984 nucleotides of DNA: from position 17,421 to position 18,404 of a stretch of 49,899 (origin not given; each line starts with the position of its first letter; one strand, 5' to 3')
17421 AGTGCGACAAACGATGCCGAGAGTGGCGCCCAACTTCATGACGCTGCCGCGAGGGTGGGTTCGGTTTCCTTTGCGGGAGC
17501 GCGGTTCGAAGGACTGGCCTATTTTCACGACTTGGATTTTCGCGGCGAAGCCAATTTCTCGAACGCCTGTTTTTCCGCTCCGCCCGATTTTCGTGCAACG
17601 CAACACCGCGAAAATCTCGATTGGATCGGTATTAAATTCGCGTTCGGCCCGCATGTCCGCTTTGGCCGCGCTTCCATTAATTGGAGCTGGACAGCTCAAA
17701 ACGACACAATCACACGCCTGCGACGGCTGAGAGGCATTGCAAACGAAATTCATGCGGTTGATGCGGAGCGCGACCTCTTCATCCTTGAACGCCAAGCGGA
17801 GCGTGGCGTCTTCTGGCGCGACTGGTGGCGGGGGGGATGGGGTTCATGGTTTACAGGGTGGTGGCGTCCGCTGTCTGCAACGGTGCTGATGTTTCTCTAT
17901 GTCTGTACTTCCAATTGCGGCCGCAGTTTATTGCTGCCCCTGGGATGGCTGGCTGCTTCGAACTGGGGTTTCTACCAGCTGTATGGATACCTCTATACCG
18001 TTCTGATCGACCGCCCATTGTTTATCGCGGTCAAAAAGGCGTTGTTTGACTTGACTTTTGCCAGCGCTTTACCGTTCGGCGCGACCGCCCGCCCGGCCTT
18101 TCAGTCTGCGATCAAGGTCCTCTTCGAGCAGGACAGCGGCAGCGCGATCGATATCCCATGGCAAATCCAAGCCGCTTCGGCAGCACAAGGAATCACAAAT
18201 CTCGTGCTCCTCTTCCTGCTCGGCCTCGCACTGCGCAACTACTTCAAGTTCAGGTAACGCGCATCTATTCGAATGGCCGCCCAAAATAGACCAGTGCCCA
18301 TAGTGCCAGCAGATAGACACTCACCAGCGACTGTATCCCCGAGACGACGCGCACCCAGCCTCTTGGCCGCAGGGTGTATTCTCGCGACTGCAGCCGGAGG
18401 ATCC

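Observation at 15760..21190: Convergent pair of giant pentapeptide-repeat / channel-like fusion proteins plus a TM protein, carried as low-GC prophage cargo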

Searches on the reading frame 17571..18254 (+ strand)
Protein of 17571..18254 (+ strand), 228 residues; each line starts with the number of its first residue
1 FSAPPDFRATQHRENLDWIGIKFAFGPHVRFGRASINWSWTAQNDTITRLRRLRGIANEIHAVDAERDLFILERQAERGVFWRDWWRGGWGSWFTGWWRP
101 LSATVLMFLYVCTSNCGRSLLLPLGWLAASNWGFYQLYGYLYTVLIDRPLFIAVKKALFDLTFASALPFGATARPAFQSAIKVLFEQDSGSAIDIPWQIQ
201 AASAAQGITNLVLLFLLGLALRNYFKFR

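Call 8: find_homologous_proteins(query=window:17571-18254:+)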
Query seq(228 aa) (228 aa): 18 proteins with E <= 0.001 among 3793 candidates.
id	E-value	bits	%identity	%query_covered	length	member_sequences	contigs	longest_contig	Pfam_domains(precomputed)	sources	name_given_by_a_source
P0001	8.1e-110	384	76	98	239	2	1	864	-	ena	-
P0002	1.7e-98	347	70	100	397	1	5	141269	PF13576.13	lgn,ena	-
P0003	6.3e-95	335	69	100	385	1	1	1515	PF13576.13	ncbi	-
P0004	1.8e-85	304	64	100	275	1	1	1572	PF13576.13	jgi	jgi:hypothetical protein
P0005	3.6e-70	254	69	76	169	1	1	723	-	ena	-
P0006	4.1e-57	211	71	62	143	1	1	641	-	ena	-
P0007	3.0e-50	189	49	100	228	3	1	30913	-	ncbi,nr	ncbi:MAG: hypothetical protein EXR02_01990 [Rhodospirillales bacterium]|nr:hypothetical protein [Rho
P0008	2.3e-47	180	45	100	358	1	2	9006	PF13576.13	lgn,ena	-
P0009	3.1e-45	173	44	100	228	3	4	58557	-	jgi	jgi:hypothetical protein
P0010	9.4e-42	161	45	93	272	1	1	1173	-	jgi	-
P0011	2.8e-38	150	43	100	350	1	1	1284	PF13576.13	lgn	-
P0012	4.8e-36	142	70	39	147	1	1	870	-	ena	-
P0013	2.7e-33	133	64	53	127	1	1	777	-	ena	-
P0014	1.6e-28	118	41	100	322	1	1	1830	PF13576.13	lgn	-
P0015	4.3e-22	97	36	99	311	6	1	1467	-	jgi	jgi:hypothetical protein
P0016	5.1e-17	80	30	100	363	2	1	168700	PF13576.13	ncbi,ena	-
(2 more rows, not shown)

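Call 31: predict_structure(alignment_id=A2)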
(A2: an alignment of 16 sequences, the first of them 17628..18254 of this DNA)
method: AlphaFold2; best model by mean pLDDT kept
length: 209 residues; sequences in the alignment: 16
mean_pLDDT: 80.0   pTM: 0.63
mean pLDDT of the five models: 80.0, 79.5, 78.0, 77.6, 76.3
residues with pLDDT >= 90: 40; 70-90: 140; 50-70: 14; < 50: 15
segments of 3 or more residues with pLDDT < 50: 1-12, 15-17
pLDDT, mean of each block of 10 residues (from residue 1): 40 50 80 90 85 83 81 81 75 72 87 92 85 88 87 82 81 82 91 88 79
secondary structure, 60 per line:
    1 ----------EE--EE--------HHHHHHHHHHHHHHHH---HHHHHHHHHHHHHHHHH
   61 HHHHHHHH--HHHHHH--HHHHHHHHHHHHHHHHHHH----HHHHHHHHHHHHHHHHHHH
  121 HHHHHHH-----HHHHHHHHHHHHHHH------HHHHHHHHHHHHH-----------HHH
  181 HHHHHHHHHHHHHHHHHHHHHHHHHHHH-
elements in order: H25-40 H44-68 H71-76 H79-97 H102-127 H133-147 H154-166 H178-208

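Call 34: fold_search(model_id=the predicted structure, library=pdb)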
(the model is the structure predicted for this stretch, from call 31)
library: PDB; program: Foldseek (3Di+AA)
matches with E <= 10: 53; with E <= 0.001: 0
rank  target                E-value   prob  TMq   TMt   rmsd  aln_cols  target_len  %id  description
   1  7cr3_A                2.7e+00  0.09  0.20  0.14  19.1       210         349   15  human KCNQ2-CaM in apo state (released 2020-09-16)
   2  6i1z_B                2.7e+00  0.06  0.16  0.13  18.7       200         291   17  Outward facing structure of apo CST (released 2019-06-05)
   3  3syv_B                3.0e+00  0.09  0.20  0.16  23.8       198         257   13  Crystal structure of mPACSIN 3 F-BAR domain mutant (released 2012-05-16)
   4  6i1z_A                3.2e+00  0.04  0.16  0.13  18.3       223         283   16  Outward facing structure of apo CST (released 2019-06-05)
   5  9g71_A                3.2e+00  0.04  0.15  0.09  34.6       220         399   14  Cryo-EM structure of TTYH2 in complex with lipids in GDN (released 2025-05-21)
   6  1x8z_A                3.5e+00  0.14  0.23  0.30   9.6       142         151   12  Crystal structure of a pectin methylesterase inhibitor from Arabidopsis thaliana (released 2004-12-28)
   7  3q9d_A                4.9e+00  0.10  0.16  0.18   9.4        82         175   12  Crystal Structure of Cpn0803 from C. pneumoniae. (released 2012-01-11)
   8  4cqo_A                4.9e+00  0.06  0.21  0.10  16.2       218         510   10  Structure of the human CNOT1 superfamily homology domain in complex with a Nanos1 peptide (released 2014-04-23)
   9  2rld_C                5.1e+00  0.18  0.25  0.39   8.7       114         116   11  CRYSTAL STRUCTURE OF A PROTEIN WITH UNKNOWN FUNCTION FROM S23 RIBOSOMAL PROTEIN FAMILY (BT_0352) FROM BACTEROIDES THET (released 2007-10-30)
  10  6z0c_D                5.1e+00  0.06  0.18  0.19  22.7       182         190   12  Structure of in silico modelled artificial Maquette-3 protein (released 2021-03-17)
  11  3m3w_A                5.1e+00  0.03  0.14  0.11  24.9       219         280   11  Crystal structure of mouse PACSIN3 BAR domain mutant (released 2011-03-16)
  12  2rld_E                5.4e+00  0.18  0.25  0.40   7.3       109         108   10  CRYSTAL STRUCTURE OF A PROTEIN WITH UNKNOWN FUNCTION FROM S23 RIBOSOMAL PROTEIN FAMILY (BT_0352) FROM BACTEROIDES THET (released 2007-10-30)
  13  2rld_B                5.4e+00  0.15  0.23  0.38   9.8       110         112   10  CRYSTAL STRUCTURE OF A PROTEIN WITH UNKNOWN FUNCTION FROM S23 RIBOSOMAL PROTEIN FAMILY (BT_0352) FROM BACTEROIDES THET (released 2007-10-30)
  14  6i1r_B                5.4e+00  0.06  0.16  0.12  13.9       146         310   14  Crystal structure of CMP bound CST in an outward facing conformation (released 2019-06-05)
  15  6eo1_A                5.4e+00  0.05  0.19  0.14  14.8       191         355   12  The electron crystallography structure of the cAMP-bound potassium channel MloK1 (PCO-refined) (released 2017-12-27)
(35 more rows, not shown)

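Call 37: search_protein_families(library=ncbifam, alignment_id=A2, max_evalue=1)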
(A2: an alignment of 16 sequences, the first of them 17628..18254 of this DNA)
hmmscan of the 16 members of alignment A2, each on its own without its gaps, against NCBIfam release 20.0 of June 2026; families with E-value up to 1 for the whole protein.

A. member 1, window:17628-18254:+ (209 aa): 0 families

B. families by the number of members that match (of 16 scanned): 6 families
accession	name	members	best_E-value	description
NF041554.1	SA1362_fam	1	0.0086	SA1362 family protein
NF051894.1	anti_phage_HalA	1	0.063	anti-phage Hailong system effector protein HalA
NF006612.0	PRK09174.1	1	0.077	F0F1 ATP synthase subunit B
NF038356.1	actino_DLW39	1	0.085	DLW-39 family protein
NF010231.0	PRK13682.2-1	1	0.1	hypothetical protein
NF010475.0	PRK13900.1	1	0.17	type IV secretion system ATPase VirB11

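Call 46: find_related_loci(query=A2, collection=viral_contigs, flank=8000)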
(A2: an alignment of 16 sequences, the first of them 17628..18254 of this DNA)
Query A2 (209 aa) in viral_contigs; peptide patterns used: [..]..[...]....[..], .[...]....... (x = any residue, [..] = any of these).
105 stretches matched a pattern, but none encodes a relative of the query by tblastn (E <= 1e-3).

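Call 48: find_encoding_contigs(protein=P0002, flank=8000, max_places=3)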
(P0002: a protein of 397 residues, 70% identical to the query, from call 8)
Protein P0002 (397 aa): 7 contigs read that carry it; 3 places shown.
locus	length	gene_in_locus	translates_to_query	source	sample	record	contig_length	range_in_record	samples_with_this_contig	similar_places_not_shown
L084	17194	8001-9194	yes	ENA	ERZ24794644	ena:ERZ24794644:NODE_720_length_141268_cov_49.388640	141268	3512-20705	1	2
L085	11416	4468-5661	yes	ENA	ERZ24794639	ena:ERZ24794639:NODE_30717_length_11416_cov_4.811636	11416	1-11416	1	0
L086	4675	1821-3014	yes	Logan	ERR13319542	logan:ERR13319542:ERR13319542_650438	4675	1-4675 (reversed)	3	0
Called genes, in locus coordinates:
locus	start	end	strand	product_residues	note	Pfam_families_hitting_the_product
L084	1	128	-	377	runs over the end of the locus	PF01555:N6_N4_Mtase, PF18755:RAMA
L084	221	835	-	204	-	PF01351:RNase_HII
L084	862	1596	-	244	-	PF00106:adh_short, PF01370:Epimerase (weak), PF08659:KR, PF23441:SDR, PF13561:adh_short_C2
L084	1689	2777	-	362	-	PF04055:Radical_SAM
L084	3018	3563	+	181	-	-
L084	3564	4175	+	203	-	PF09837:DUF2064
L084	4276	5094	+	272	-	PF00378:ECH_1, PF16113:ECH_2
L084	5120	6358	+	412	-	PF04909:Amidohydro_2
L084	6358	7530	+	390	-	PF22691:Thiolase_C_1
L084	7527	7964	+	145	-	PF12172:zf-ChsH2, PF01796:OB_ChsH2_C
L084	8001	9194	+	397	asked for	PF13576:Pentapeptide_3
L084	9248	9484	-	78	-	PF04014:MazE_antitoxin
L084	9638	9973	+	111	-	-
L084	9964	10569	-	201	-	-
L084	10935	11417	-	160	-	PF00994:MoCF_biosynth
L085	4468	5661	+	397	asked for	PF13576:Pentapeptide_3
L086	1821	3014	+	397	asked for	PF13576:Pentapeptide_3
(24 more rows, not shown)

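Call 49: find_encoding_contigs(protein=P0016, flank=8000, max_places=2)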
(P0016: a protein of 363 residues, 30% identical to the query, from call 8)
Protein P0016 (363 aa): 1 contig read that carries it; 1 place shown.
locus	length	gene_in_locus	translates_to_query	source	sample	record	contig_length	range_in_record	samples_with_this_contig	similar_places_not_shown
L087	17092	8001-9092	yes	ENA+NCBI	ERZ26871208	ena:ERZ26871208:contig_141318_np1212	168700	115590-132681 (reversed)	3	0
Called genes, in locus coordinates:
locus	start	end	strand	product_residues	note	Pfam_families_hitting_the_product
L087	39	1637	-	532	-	PF21760:SecD_1st, PF22599:SecDF_P1_head, PF00873:ACR_tran (weak), PF02355:SecD_SecF_C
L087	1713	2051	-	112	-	PF02699:YajC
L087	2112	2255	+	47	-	-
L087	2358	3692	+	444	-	PF16868:NMT1_3, PF09084:NMT1 (weak)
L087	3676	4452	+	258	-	PF06863:DUF1254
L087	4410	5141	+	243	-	PF06742:DUF1214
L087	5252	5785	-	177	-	PF00210:Ferritin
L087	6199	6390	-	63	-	-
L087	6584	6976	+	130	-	PF05013:FGase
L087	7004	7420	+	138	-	PF10073:GapR_DNA-bd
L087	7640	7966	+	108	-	-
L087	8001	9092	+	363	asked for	PF13576:Pentapeptide_3 (faint)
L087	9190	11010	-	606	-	PF20142:Scaffold, PF01471:PG_binding_1, PF03734:YkuD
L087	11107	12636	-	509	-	PF00072:Response_reg, PF00158:Sigma54_activat, PF14532:Sigma54_activ_2, PF25601:AAA_lid_14, PF02954:HTH_8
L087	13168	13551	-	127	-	PF04138:GtrA_DPMS_TM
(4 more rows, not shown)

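Call 50: find_encoding_contigs(protein=P0009, flank=8000, max_places=3)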
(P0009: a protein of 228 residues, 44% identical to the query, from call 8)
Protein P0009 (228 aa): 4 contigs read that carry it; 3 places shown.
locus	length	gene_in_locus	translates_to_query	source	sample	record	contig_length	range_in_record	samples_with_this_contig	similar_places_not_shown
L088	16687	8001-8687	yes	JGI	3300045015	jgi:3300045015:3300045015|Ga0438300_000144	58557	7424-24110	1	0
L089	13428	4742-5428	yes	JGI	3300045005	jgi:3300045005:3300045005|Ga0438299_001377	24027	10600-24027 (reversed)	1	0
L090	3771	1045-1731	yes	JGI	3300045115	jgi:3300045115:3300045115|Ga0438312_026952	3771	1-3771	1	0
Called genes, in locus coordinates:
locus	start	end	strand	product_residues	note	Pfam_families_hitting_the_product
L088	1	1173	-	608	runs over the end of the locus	PF00009:GTP_EFTU, PF22042:EF-G_D2, PF03144:GTP_EFTU_D2, PF00679:EFG_C, PF21018:BipA_C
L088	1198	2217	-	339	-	PF00294:PfkB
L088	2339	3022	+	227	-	PF07264:EI24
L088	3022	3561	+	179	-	PF04519:Bactofilin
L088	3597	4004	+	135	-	-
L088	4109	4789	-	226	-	PF00730:HhH-GPD, PF00633:HHH (weak)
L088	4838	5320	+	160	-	PF10003:DUF2244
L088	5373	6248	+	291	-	PF00165:HTH_AraC (weak), PF12833:HTH_18, PF01035:DNA_binding_1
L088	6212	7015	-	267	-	PF01113:DapB_N, PF05173:DapB_C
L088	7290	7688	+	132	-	-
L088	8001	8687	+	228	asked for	-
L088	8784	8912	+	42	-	-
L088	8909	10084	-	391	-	PF00226:DnaJ, PF01556:DnaJ_C, PF27659:CHP02642 (faint), PF00684:DnaJ_CXXCXGXG, PF27439:DnaJ_C_2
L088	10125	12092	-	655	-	PF00012:HSP70, PF06723:MreB_Mbl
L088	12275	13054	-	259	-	-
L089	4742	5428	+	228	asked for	-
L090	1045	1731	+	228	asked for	-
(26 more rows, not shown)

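Call 67: search_protein_representatives(alignment_id=A4)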
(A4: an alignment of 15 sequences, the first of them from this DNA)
Query: 15 sequences, 184 profile positions. Proteins with E-value up to 0.001 (for the whole library): 2578; up to 1e-10: 660; up to 1e-30: 140. The best 150 are listed.
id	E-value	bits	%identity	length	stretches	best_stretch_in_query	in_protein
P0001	1.2e-85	302.4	-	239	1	1-184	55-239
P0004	3.7e-82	291.0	-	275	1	1-184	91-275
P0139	3.1e-76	271.7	-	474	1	1-184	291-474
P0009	2.7e-75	268.6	-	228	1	1-184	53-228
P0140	1.9e-73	262.6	-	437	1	1-184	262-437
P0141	1.9e-72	259.4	-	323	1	1-184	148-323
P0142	2.5e-72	259.0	-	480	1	1-184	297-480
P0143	3.5e-69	248.7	-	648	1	1-184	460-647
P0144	1.4e-68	246.8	-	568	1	1-183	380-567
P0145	6.5e-68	244.6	-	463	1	1-184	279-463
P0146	3.1e-66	239.1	-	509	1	1-184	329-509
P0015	2.8e-63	229.4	-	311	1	1-183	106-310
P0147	9.1e-63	227.8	-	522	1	1-184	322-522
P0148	3.4e-59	216.2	-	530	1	1-184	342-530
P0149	1.6e-57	210.7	-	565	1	1-184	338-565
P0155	2.2e-54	200.5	-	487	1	1-184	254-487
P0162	9.8e-50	185.3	-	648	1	1-184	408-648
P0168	2.4e-47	177.5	-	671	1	1-184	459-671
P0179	3.5e-46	173.7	-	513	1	1-184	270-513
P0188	1.7e-44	168.2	-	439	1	1-184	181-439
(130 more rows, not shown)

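Call 78: search_protein_families(library=ncbifam, proteins=[P0139, P0143, P0149, P0155, P0162, P0168, P0179, P0188], max_evalue=1)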
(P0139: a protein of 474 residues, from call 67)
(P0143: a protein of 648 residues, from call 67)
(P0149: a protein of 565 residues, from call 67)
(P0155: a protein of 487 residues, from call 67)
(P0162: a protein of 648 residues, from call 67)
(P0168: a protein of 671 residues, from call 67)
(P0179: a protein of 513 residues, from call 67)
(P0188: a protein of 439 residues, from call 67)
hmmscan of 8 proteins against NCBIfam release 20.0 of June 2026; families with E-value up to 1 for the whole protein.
P0139 (474 aa): 2 families
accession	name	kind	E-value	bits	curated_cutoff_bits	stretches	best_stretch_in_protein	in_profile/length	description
NF001974.0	PRK00756.1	subfamily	0.25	10.9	295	0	161-206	21-66/197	acyltransferase NodA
TIGR04245.1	nodulat_NodA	subfamily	0.75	9.3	175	0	160-206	16-62/193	NodA family N-acyltransferase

P0143 (648 aa): 1 family
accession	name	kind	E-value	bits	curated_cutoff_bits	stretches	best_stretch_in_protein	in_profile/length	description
NF052502.1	man1P_GTase_Rv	exception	0.16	10.8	440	0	188-211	265-300/352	mannose-1-phosphate guanylyltransferase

P0149 (565 aa): 0 families

P0155 (487 aa): 3 families
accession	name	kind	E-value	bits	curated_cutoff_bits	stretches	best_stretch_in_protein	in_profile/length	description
TIGR00628.1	ung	equivalog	0.058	13.3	185.75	1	303-348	81-126/210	uracil-DNA glycosylase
NF003589.0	PRK05254.1-2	equivalog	0.12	11.9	223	1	302-348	88-133/227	uracil-DNA glycosylase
NF003592.0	PRK05254.1-5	equivalog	0.23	11.2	162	1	283-348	66-130/225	uracil-DNA glycosylase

P0162 (648 aa): 0 families

P0168 (671 aa): 2 families
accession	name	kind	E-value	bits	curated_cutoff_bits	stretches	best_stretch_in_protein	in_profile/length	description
NF011743.0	PRK15196.1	equivalog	1.4e-06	27.5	354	1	133-261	157-274/350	type III secretion system effector PipB2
NF051894.1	anti_phage_HalA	equivalog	0.0013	18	250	1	372-570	79-274/338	anti-phage Hailong system effector protein HalA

P0179 (513 aa): 1 family
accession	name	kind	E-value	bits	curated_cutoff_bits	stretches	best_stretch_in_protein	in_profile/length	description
NF012152.0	penta_rpt_QnrC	exception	0.0038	17.2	500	1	66-129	3-59/221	QnrC family quinolone resistance pentapeptide repeat protein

P0188 (439 aa): 0 families

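Call 94: search_dna_similar(query=window:17628-18254:+, collection=phages, mode=protein, max_evalue=0.001)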
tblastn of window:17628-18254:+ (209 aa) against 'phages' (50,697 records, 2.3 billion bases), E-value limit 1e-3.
No match.

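Call 98: find_related_loci(query=A4, collection=metagenome_contigs, flank=8000)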
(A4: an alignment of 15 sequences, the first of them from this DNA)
Query A4 (189 aa) in metagenome_contigs; peptide patterns used: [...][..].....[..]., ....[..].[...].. (x = any residue, [..] = any of these).
232 stretches matched a pattern; 89 encode a relative of the query (tblastn E <= 1e-3); the best 80 are kept; 80 distinct loci.
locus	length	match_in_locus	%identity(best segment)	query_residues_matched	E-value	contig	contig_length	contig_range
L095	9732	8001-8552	70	1-189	3e-81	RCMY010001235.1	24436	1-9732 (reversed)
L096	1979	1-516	65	14-189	9e-73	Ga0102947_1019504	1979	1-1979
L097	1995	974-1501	46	1-189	1e-40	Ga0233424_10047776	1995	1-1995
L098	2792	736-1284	41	7-189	4e-33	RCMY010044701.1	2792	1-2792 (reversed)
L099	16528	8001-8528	42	2-189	4e-30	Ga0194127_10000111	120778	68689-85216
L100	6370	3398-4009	41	1-187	1e-28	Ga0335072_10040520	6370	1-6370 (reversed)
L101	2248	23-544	41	1-188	2e-26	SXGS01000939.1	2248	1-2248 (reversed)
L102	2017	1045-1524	34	9-189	2e-25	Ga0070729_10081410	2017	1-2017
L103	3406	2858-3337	34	9-189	3e-25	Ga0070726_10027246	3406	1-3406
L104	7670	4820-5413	34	1-189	9e-24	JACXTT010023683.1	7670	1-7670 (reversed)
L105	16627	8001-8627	36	1-187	1e-22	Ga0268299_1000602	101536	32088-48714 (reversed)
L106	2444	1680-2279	33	1-189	7e-22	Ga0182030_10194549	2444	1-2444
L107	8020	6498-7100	33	1-189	1e-21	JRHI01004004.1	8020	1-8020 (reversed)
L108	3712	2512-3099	33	4-189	2e-21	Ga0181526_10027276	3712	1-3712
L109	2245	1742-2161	39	1-130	3e-21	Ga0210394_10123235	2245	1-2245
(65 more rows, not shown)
